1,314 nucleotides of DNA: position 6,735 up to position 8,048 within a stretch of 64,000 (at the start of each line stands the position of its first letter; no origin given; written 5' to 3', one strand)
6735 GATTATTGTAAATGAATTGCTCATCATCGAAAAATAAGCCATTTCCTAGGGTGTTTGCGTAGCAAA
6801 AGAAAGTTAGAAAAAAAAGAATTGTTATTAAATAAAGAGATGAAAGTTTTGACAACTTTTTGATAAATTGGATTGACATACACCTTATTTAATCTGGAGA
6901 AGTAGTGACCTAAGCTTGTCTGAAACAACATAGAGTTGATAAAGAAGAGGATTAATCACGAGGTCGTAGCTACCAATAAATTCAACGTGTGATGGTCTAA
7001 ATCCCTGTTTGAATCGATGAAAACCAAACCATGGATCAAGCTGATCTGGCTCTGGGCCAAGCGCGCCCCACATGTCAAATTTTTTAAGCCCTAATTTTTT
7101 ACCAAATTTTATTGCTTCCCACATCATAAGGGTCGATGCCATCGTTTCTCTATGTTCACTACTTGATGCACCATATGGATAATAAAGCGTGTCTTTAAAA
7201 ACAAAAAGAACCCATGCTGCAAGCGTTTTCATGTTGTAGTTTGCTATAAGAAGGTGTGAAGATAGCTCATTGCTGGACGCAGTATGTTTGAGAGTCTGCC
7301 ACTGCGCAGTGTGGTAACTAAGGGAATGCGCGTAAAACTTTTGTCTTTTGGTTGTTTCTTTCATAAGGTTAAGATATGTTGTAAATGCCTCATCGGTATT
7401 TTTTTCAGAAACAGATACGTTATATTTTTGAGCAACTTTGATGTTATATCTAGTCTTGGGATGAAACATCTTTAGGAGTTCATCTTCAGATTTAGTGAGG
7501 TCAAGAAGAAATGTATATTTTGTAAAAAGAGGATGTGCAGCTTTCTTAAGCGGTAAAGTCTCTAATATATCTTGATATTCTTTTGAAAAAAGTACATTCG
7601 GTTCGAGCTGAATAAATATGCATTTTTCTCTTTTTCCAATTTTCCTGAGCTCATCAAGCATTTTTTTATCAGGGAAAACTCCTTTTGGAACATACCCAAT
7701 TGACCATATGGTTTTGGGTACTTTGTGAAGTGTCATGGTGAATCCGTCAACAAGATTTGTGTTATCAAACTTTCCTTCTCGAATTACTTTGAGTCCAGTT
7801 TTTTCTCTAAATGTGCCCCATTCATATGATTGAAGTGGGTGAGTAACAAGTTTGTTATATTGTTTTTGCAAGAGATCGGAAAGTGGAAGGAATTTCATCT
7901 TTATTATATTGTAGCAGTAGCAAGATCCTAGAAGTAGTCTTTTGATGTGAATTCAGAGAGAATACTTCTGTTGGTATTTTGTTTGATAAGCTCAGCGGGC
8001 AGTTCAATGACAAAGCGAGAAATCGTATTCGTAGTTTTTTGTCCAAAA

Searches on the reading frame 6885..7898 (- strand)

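Call 7: search_protein_families(library=pfam, proteins=[window:6885-7898:-], max_evalue=0.001)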
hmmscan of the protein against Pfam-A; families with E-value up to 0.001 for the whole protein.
window:6885-7898:- (337 aa): 2 families
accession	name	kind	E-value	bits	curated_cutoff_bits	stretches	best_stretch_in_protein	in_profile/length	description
PF02388.22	FemAB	-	2e-34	119.6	24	2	218-325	299-403/406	FemAB family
PF13480.13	Acetyltransf_6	-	4e-10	40.4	22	1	150-278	4-136/143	Acetyltransferase (GNAT) domain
